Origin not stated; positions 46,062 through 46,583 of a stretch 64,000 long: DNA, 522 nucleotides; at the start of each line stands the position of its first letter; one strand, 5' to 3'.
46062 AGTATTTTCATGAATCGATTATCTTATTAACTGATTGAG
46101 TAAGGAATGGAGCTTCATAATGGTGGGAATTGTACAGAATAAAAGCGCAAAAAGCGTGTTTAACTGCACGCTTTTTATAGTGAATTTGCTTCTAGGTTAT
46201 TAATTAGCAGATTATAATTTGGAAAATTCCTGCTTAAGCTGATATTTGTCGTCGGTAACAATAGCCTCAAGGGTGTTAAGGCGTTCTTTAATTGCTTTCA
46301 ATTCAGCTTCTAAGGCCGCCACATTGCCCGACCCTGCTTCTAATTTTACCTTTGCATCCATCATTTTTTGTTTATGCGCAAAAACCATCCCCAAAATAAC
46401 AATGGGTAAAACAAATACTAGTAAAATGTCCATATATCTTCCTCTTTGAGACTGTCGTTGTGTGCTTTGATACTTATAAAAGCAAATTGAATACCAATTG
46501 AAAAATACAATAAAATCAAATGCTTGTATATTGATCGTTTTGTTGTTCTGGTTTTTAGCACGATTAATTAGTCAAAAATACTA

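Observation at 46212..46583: Orphan PspB/C-like gene with a complete sigma54-IHF-enhancer promoter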

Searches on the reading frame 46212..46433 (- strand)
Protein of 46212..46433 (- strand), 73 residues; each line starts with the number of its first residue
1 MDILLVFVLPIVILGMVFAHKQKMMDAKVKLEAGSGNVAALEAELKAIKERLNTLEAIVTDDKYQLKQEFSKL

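Call 3: search_protein_families(library=pfam, proteins=[window:46212-46433:-], max_evalue=10)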
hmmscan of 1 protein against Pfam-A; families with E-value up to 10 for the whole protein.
window:46212-46433:- (73 aa): 4 families
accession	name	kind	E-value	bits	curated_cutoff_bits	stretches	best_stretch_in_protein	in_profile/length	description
PF06667.17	PspB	-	0.00091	19.7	25.6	1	3-63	8-68/73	Phage shock protein B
PF16752.10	TBCC_N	-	0.046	14.5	27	1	18-68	38-87/115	Tubulin-specific chaperone C N-terminal domain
PF23991.1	DUF7310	-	0.047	14.6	40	1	31-58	25-52/83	Coiled-coil region of unknown function (DUF7310)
PF12725.13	DUF3810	-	0.048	13.5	28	1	5-70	68-133/311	Protein of unknown function (DUF3810)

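Call 4: search_protein_families(library=ncbifam, proteins=[window:46212-46433:-], max_evalue=10)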
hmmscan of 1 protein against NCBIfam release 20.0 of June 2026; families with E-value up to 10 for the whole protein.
window:46212-46433:- (73 aa): 6 families
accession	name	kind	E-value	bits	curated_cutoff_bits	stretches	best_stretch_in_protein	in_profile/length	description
TIGR02978.1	phageshock_pspC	equivalog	8.5e-06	25.6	104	1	21-73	65-121/121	envelope stress response membrane protein PspC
NF007973.0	PRK10697.1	equivalog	1.8e-05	24.7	136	1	5-73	51-119/119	envelope stress response membrane protein PspC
TIGR02976.1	phageshock_pspB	equivalog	0.00018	21.7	51.7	1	4-67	10-73/75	envelope stress response membrane protein PspB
NF006993.0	PRK09458.1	equivalog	0.00099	19.4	90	1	3-63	12-69/75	envelope stress response membrane protein PspB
NF040877.1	SE1832_fam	equivalog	0.033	14.1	45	1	30-55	22-47/51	SE1832 family protein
NF006543.0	PRK09039.1-2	equivalog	0.076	12.8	305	1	3-61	34-93/350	peptidoglycan -binding protein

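Call 6: find_homologous_proteins(query=window:46212-46433:-, max_evalue=0.001)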
Query window:46212-46433:- (73 aa): 13 proteins with E <= 0.001 among 13 candidates.
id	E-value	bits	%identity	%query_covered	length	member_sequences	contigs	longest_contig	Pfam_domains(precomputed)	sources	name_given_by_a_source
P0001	4.6e-37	142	100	100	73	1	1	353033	-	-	-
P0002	1.3e-34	134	95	100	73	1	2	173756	-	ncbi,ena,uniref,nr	ncbi:hypothetical protein Q4574_14020 [Aliiglaciecola sp. 3_MG-2023]|uniref:hypothetical protein n=1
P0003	2.2e-34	133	95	100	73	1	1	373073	-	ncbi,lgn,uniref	ncbi:hypothetical protein AB6T38_07790 [Aliiglaciecola sp. SL4]|uniref:hypothetical protein n=1 Tax=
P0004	7.8e-34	132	89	100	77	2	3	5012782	-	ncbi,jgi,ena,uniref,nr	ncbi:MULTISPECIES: hypothetical protein [Alteromonadaceae]|uniref:hypothetical protein n=1 Tax=Alter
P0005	8.0e-28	113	78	100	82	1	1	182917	-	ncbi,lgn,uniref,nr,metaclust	ncbi:hypothetical protein [Aliiglaciecola lipolytica]|uniref:Phage shock protein B n=1 Tax=Aliiglaci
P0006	1.1e-24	103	73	100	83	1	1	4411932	PF06667.18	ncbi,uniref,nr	ncbi:hypothetical protein [Aliiglaciecola sp. LCG003]|uniref:hypothetical protein n=1 Tax=Aliiglacie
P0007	2.9e-23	98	71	100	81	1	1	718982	-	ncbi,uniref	ncbi:hypothetical protein [Aliiglaciecola litoralis]|uniref:Phage shock protein B n=1 Tax=Aliiglacie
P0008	2.5e-22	96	68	100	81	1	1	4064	-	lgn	-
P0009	5.2e-22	95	73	96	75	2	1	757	-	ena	-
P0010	4.1e-21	92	67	96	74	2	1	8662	PF06667.18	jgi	jgi:vacuolar-type H+-ATPase subunit I/STV1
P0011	1.0e-20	90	66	100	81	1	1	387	PF06667.18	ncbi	-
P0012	1.2e-20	90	66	100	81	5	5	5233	PF06667.18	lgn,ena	-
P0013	1.2e-16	78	62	97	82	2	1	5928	PF06667.18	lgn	-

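Call 10: find_related_loci(query=A1, collection=genome_contigs, flank=5000)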
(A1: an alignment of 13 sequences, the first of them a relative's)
Query A1 (73 aa) in genome_contigs; peptide patterns used: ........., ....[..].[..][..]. (x = any residue, [..] = any of these).
63 stretches matched a pattern; 5 encode a relative of the query (tblastn E <= 1e-3); 5 distinct loci.
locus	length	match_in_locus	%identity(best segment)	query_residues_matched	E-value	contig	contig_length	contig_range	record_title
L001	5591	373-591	95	1-73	2e-42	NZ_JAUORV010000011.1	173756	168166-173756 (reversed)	Aliiglaciecola sp. 3_MG-2023 strain C1R02 EFHKEOBH_11, whole genome shotgun sequence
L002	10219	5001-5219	95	1-73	2e-42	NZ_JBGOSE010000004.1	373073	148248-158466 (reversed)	Aliiglaciecola sp. SL4 4, whole genome shotgun sequence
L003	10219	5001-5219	78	1-73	2e-35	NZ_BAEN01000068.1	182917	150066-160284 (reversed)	Aliiglaciecola lipolytica E3, whole genome shotgun sequence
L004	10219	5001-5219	71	1-73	3e-31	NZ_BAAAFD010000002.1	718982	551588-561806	Aliiglaciecola litoralis strain JCM 15896 sequence02, whole genome shotgun sequence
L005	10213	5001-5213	62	3-73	2e-25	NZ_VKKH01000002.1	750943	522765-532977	Aliiglaciecola sp. M165 scaffold2, whole genome shotgun sequence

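Call 19: search_protein_representatives(alignment_id=A1)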
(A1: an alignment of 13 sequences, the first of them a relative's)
Query: 13 sequences, 81 profile positions. Proteins with E-value up to 0.001 (for the whole library): 406; up to 1e-10: 13; up to 1e-30: 1. The best 150 are listed.
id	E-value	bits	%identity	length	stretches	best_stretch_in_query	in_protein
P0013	5.1e-37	142.0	-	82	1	3-81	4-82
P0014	2.0e-23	98.5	-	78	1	4-79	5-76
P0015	1.5e-18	82.8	-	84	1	4-79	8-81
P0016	3.0e-18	81.9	-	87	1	3-78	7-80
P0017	2.6e-17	78.9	-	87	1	4-79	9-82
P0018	3.3e-16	75.4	-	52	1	2-50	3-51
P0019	5.7e-16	74.6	-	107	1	4-78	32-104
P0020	1.1e-12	64.1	-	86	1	5-80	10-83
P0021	3.0e-12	62.7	-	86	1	5-78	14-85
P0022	6.8e-12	61.5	-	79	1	7-79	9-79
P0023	6.4e-11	58.4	-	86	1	4-78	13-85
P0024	6.6e-11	58.4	-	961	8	27-55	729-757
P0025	8.8e-11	58.0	-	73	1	11-77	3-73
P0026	1.8e-10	57.0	-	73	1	13-76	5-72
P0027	1.8e-10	57.0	-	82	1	9-77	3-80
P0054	6.7e-08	48.7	-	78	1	6-79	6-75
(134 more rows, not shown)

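Call 33: find_homologous_proteins(query=A3, max_evalue=0.001)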
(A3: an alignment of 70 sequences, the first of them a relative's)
Query A3 (70 sequences) (73 aa, profile of the alignment): 1208 proteins with E <= 0.001 among 5280 candidates; the best 120 are listed.
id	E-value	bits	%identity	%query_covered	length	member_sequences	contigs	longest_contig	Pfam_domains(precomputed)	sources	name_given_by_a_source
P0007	7.3e-22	95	71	100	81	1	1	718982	-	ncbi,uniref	ncbi:hypothetical protein [Aliiglaciecola litoralis]|uniref:Phage shock protein B n=1 Tax=Aliiglacie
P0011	1.4e-21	94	66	100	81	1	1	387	PF06667.18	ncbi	-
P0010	2.2e-21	94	67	96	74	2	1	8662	PF06667.18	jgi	jgi:vacuolar-type H+-ATPase subunit I/STV1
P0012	1.1e-20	91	66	100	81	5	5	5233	PF06667.18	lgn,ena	-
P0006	1.6e-20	91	73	100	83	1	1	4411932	PF06667.18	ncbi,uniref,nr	ncbi:hypothetical protein [Aliiglaciecola sp. LCG003]|uniref:hypothetical protein n=1 Tax=Aliiglacie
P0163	2.5e-20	90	49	97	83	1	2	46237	-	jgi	jgi:Na+-transporting methylmalonyl-CoA/oxaloacetate decarboxylase gamma subunit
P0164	3.4e-20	90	49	97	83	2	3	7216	-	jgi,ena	jgi:Na+-transporting methylmalonyl-CoA/oxaloacetate decarboxylase gamma subunit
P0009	3.9e-20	90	73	96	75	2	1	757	-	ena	-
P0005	6.5e-20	89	78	100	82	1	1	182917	-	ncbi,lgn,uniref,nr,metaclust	ncbi:hypothetical protein [Aliiglaciecola lipolytica]|uniref:Phage shock protein B n=1 Tax=Aliiglaci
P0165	7.3e-20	89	49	97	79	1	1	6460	-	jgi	-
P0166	7.6e-20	89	40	100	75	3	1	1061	-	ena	-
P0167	8.0e-20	89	51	97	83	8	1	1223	-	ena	-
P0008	1.6e-19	88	68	100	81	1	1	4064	-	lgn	-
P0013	1.9e-19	88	62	97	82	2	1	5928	PF06667.18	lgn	-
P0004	2.7e-19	87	89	100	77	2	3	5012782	-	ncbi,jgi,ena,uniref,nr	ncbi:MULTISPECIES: hypothetical protein [Alteromonadaceae]|uniref:hypothetical protein n=1 Tax=Alter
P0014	7.0e-18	83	56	100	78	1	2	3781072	-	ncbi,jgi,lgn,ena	jgi:Tfp pilus assembly protein PilO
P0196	1.1e-17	82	45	52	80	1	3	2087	PF06667.18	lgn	-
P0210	2.1e-17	81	39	93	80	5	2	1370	PF06667.18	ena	-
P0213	2.5e-17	81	64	45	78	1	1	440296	PF06667.18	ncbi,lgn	-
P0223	4.0e-17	80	28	96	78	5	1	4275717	-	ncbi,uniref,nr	ncbi:hypothetical protein EMK97_18925 [Litorilituus sediminis]|uniref:Phage shock protein B n=2 Tax=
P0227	4.4e-17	80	36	45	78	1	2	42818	PF06667.18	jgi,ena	jgi:cell division protein FtsL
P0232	5.1e-17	80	36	45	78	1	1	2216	PF06667.18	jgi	jgi:preprotein translocase subunit SecF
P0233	5.3e-17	80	25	82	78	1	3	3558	PF06667.18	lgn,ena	-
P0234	5.4e-17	80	32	81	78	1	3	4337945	-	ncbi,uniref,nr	ncbi:hypothetical protein CMT41_11310 [Colwellia sp. MT41]|uniref:Phage shock protein B n=1 Tax=Colw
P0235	5.4e-17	80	38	97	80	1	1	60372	PF06667.18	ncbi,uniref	ncbi:hypothetical protein [Paraglaciecola sp. 2405UD69-4]|uniref:hypothetical protein n=1 Tax=Paragl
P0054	5.7e-17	80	38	89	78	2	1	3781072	-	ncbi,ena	-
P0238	6.2e-17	79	46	51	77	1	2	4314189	-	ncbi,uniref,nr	ncbi:hypothetical protein CA267_013990 [Alteromonas pelagimontana]|uniref:Uncharacterized protein n=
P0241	6.6e-17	79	40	100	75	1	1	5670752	-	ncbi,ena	-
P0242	6.9e-17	79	61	45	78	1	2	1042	PF06667.18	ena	-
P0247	7.9e-17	79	40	100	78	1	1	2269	PF06667.18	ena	-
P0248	7.9e-17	79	32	97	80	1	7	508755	-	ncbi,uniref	ncbi:MAG: hypothetical protein ABJH28_15250 [Paraglaciecola sp.]|uniref:hypothetical protein n=1 Tax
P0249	8.3e-17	79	37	41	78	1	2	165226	PF06667.18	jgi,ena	-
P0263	1.2e-16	79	37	41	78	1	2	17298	PF06667.18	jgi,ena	-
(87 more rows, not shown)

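Call 34: find_encoding_contigs(protein=P0223, flank=6000, max_places=2)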
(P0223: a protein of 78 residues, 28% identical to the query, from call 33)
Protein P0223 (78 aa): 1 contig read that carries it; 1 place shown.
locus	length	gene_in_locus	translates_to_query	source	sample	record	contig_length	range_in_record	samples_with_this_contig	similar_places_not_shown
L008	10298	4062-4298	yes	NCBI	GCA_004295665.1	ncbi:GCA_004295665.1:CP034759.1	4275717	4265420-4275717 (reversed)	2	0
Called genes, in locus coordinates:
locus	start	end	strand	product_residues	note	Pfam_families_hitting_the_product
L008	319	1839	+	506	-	PF00171:Aldedh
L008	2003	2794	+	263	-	PF01693:Cauli_VI, PF00075:RNase_H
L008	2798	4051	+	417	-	PF07690:MFS_1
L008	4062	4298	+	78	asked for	-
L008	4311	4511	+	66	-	-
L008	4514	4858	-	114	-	PF01844:HNH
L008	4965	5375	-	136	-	PF03061:4HBT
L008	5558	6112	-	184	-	PF25084:LbH_EIF2B (faint), PF00132:Hexapep, PF14602:Hexapep_2 (weak)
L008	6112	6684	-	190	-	PF06175:MiaE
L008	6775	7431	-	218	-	PF13469:Sulfotransfer_3 (faint), PF17784:Sulfotransfer_4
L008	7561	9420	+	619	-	PF02550:AcetylCoA_hydro, PF13336:AcetylCoA_hyd_C, PF13302:Acetyltransf_3, PF00583:Acetyltransf_1 (weak)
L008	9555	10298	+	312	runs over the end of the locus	PF00850:Hist_deacetyl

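Call 35: find_encoding_contigs(protein=P0238, flank=6000, max_places=2)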
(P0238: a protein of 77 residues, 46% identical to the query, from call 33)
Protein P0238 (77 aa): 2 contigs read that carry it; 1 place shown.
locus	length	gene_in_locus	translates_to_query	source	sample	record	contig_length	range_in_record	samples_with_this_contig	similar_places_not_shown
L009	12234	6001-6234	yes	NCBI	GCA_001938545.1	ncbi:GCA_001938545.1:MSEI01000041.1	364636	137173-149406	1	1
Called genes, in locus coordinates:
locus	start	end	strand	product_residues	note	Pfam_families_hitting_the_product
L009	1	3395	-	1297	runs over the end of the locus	PF18076:FGAR-AT_N, PF18072:FGAR-AT_linker, PF02769:AIRS_C, PF22689:FGAR-AT_PurM_N-like, PF02769:AIRS_C, PF13507:GATase_5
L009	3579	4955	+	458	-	PF00497:SBP_bac_3, PF01464:SLT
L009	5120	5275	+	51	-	-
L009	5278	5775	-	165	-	PF00383:dCMP_cyt_deam_1, PF14437:MafB19-deam, PF14439:Bd3614-deam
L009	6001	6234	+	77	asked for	-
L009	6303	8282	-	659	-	PF00999:Na_H_Exchanger, PF02254:TrkA_N, PF02080:TrkA_C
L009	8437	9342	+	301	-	PF00990:GGDEF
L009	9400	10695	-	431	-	PF01171:ATP_bind_3, PF09179:TilS, PF11734:TilS_C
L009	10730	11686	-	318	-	PF03255:ACCA, PF01039:Carboxyl_trans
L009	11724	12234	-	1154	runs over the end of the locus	PF02811:PHP, PF07733:DNA_pol3_alpha, PF17657:DNA_pol3_finger, PF14579:HHH_6, PF01336:tRNA_anti-codon, PF20914:DNA_pol_IIIA_C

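Call 36: find_encoding_contigs(protein=P0014, flank=6000, max_places=2)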
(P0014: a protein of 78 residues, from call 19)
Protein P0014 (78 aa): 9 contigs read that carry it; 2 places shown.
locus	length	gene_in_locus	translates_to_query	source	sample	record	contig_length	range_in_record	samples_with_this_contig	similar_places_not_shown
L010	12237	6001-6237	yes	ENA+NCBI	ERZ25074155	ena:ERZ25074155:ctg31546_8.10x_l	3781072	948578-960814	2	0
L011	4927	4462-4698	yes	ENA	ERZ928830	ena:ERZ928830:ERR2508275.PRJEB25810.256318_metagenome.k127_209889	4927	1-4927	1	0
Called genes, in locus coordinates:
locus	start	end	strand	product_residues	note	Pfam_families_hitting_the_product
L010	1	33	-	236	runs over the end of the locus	-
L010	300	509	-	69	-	PF00313:CSD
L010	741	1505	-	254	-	PF00497:SBP_bac_3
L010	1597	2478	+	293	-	PF06325:PrmA, PF05175:MTS, PF13489:Methyltransf_23 (faint), PF02475:TRM5-TYW2_MTfase (weak), PF13847:Methyltransf_31 (weak), PF08242:Methyltransf_12 (weak), PF13649:Methyltransf_25 (weak)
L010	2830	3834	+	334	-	PF01207:Dus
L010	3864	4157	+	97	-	PF27465:Fis_N, PF02954:HTH_8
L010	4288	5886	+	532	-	PF02142:MGS, PF01808:AICARFT_IMPCHas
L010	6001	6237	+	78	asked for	-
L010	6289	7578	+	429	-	PF02844:GARS_N, PF01071:GARS_A, PF02655:ATP-grasp_3 (weak), PF02843:GARS_C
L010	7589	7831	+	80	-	PF09905:VF530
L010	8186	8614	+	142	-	PF07885:Ion_trans_2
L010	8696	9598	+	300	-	PF00485:PRK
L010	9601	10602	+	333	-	PF01408:GFO_IDH_MocA, PF22725:GFO_IDH_MocA_C3, PF02894:GFO_IDH_MocA_C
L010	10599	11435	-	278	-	PF10067:DUF2306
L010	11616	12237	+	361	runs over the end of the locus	PF12833:HTH_18, PF00165:HTH_AraC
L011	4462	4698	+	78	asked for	-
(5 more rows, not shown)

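Call 40: find_related_loci(query=A4, collection=metagenome_contigs, flank=5000)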
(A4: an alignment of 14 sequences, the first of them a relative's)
Query A4 (73 aa) in metagenome_contigs; peptide patterns used: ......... (x = any residue, [..] = any of these).
95 stretches matched a pattern; 74 encode a relative of the query (tblastn E <= 1e-3); 74 distinct loci.
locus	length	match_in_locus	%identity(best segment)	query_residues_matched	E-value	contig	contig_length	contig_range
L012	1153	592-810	89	1-73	2e-42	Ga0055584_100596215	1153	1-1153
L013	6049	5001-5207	52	3-73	4e-17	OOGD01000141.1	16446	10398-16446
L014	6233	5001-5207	52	3-73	4e-17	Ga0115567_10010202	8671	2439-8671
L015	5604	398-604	54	3-73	6e-17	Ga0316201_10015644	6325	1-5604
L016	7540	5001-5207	52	3-73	6e-17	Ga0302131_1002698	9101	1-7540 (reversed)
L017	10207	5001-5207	51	3-73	7e-17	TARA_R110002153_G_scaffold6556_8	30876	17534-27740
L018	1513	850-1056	49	3-73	1e-16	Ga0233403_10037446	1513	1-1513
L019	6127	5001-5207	49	3-73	6e-16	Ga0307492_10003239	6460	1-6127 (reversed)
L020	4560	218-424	46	3-73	2e-15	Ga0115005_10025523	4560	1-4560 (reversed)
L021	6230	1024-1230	48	3-73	2e-15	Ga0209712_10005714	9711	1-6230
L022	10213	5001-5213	51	1-73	3e-15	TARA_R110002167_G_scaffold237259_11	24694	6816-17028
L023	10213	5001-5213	51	1-73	2e-15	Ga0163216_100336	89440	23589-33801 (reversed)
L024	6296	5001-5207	48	3-73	3e-15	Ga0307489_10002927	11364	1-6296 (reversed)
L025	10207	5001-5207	49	3-73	2e-15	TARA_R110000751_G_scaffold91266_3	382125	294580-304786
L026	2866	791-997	48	3-73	4e-15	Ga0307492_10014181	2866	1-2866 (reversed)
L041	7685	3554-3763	34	4-73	1e-10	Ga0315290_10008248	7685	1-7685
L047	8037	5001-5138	43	28-73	8e-8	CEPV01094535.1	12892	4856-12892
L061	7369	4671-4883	34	1-73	4e-6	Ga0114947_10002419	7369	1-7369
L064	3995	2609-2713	46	39-73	9e-6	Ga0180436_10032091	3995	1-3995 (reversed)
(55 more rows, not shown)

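Call 62: find_encoding_contigs(protein=P0235, flank=7000, max_places=1)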
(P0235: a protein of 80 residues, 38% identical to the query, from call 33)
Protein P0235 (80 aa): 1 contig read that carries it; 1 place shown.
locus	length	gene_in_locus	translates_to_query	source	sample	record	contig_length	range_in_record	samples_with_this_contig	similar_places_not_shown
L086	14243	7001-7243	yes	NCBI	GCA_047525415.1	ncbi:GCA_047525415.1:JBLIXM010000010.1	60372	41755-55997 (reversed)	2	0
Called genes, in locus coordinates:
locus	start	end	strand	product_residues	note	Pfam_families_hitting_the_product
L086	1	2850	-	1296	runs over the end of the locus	PF18076:FGAR-AT_N, PF18072:FGAR-AT_linker, PF02769:AIRS_C, PF22689:FGAR-AT_PurM_N-like, PF02769:AIRS_C, PF13507:GATase_5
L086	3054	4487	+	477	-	PF00497:SBP_bac_3, PF01464:SLT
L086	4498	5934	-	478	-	PF00754:F5_F8_type_C, PF22633:F5_F8_type_C_2 (weak), PF08787:Alginate_lyase2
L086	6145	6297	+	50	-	-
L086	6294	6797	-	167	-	PF00383:dCMP_cyt_deam_1, PF14437:MafB19-deam, PF14439:Bd3614-deam (weak)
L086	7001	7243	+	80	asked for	PF06667:PspB (weak)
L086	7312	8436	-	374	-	PF01553:Acyltransferase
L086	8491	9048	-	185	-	PF07152:YaeQ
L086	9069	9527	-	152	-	PF00583:Acetyltransf_1, PF13673:Acetyltransf_10, PF13508:Acetyltransf_7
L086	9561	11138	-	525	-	PF00117:GATase, PF07722:Peptidase_C26 (weak), PF02540:NAD_synthase (weak), PF03054:tRNA_Me_trans (faint), PF00958:GMP_synt_C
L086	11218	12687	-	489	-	PF00478:IMPDH, PF00571:CBS, PF03060:NMO, PF01070:FMN_dh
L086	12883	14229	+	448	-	PF13742:tRNA_anti_2, PF01336:tRNA_anti-codon, PF02601:Exonuc_VII_L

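Call 63: find_encoding_contigs(protein=P0248, flank=7000, max_places=1)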
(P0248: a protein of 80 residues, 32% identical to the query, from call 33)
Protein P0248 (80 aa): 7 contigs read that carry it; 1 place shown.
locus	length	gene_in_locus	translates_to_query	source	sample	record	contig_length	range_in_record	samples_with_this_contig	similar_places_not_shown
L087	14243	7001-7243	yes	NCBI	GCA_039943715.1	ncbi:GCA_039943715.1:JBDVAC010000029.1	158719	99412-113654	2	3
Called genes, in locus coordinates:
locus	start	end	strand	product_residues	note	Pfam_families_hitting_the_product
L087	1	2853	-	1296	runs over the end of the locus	PF18076:FGAR-AT_N, PF18072:FGAR-AT_linker, PF02769:AIRS_C, PF22689:FGAR-AT_PurM_N-like, PF02769:AIRS_C, PF13507:GATase_5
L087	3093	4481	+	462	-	PF00497:SBP_bac_3, PF01464:SLT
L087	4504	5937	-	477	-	PF00754:F5_F8_type_C, PF22633:F5_F8_type_C_2 (weak), PF08787:Alginate_lyase2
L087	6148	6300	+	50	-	-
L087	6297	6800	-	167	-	PF00383:dCMP_cyt_deam_1, PF14437:MafB19-deam, PF14439:Bd3614-deam (weak)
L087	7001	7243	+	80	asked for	-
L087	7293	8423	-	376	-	PF01553:Acyltransferase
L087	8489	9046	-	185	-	PF07152:YaeQ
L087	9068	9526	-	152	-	PF13302:Acetyltransf_3 (weak), PF00583:Acetyltransf_1, PF13420:Acetyltransf_4 (weak), PF13673:Acetyltransf_10, PF13508:Acetyltransf_7, PF08445:FR47 (faint), PF24553:Rv0428c_C (faint)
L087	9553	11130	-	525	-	PF00117:GATase, PF07722:Peptidase_C26 (weak), PF02540:NAD_synthase, PF03054:tRNA_Me_trans (faint), PF00958:GMP_synt_C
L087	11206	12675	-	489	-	PF00478:IMPDH, PF00571:CBS, PF03060:NMO (weak), PF01070:FMN_dh (weak)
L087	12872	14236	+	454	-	PF13742:tRNA_anti_2, PF01336:tRNA_anti-codon, PF02601:Exonuc_VII_L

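Call 64: find_encoding_contigs(protein=P0054, flank=7000, max_places=1)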
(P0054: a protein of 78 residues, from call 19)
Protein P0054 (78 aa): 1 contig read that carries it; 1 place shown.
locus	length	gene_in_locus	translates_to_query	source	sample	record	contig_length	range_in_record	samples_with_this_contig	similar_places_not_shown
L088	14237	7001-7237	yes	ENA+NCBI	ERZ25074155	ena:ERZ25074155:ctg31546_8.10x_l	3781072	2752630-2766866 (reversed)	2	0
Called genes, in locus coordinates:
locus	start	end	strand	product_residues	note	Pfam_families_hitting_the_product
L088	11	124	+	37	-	-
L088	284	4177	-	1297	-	PF18076:FGAR-AT_N, PF18072:FGAR-AT_linker, PF02769:AIRS_C, PF22689:FGAR-AT_PurM_N-like, PF02769:AIRS_C, PF13507:GATase_5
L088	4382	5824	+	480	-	PF00497:SBP_bac_3, PF01464:SLT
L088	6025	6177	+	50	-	-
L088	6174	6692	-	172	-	PF00383:dCMP_cyt_deam_1, PF14437:MafB19-deam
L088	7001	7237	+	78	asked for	-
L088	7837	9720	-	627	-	PF00722:Glyco_hydro_16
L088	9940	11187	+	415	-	PF04235:DUF418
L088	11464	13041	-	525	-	PF00117:GATase, PF07722:Peptidase_C26 (weak), PF02540:NAD_synthase, PF03054:tRNA_Me_trans (faint), PF00958:GMP_synt_C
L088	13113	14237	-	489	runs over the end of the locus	PF00478:IMPDH, PF00571:CBS, PF03060:NMO (weak), PF01070:FMN_dh (weak)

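Call 68: predict_structure(alignment_id=A3)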
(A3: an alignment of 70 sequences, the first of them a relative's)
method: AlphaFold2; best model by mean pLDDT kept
length: 73 residues; sequences in the alignment: 70
mean_pLDDT: 74.4   pTM: 0.34
mean pLDDT of the five models: 74.4, 69.7, 69.4, 65.9, 63.9
residues with pLDDT >= 90: 2; 70-90: 45; 50-70: 26; < 50: 0
segments of 3 or more residues with pLDDT < 50: none
pLDDT, mean of each block of 10 residues (from residue 1): 83 88 74 63 79 75 61 68
secondary structure, 60 per line:
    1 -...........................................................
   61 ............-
elements in order: H2-72

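Call 75: find_encoding_contigs(protein=P0234, flank=8000, max_places=1)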
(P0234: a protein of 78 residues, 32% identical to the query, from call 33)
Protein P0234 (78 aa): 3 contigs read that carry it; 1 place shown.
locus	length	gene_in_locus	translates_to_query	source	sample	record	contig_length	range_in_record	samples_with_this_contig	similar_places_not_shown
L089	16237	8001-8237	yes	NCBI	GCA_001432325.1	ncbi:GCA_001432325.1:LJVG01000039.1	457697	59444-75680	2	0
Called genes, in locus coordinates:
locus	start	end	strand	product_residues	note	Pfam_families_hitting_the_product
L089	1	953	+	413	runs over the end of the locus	PF01053:Cys_Met_Meta_PP, PF00155:Aminotran_1_2 (weak), PF06838:Met_gamma_lyase (weak), PF01041:DegT_DnrJ_EryC1 (weak), PF02347:GDC-P (weak), PF00266:Aminotran_5 (weak)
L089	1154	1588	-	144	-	PF01230:HIT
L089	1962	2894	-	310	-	PF03193:RsgA_GTPase (weak), PF01926:MMR_HSR1, PF02421:FeoB_N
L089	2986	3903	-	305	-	PF06719:AraC_N, PF12833:HTH_18, PF00165:HTH_AraC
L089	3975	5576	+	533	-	PF00171:Aldedh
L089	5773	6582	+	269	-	PF01693:Cauli_VI, PF00075:RNase_H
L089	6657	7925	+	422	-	PF07690:MFS_1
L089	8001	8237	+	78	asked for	-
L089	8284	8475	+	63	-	-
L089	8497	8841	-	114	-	PF01844:HNH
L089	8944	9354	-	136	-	PF03061:4HBT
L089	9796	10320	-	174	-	-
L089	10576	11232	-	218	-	-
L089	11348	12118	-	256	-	-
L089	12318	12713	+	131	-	PF13495:Phage_int_SAM_4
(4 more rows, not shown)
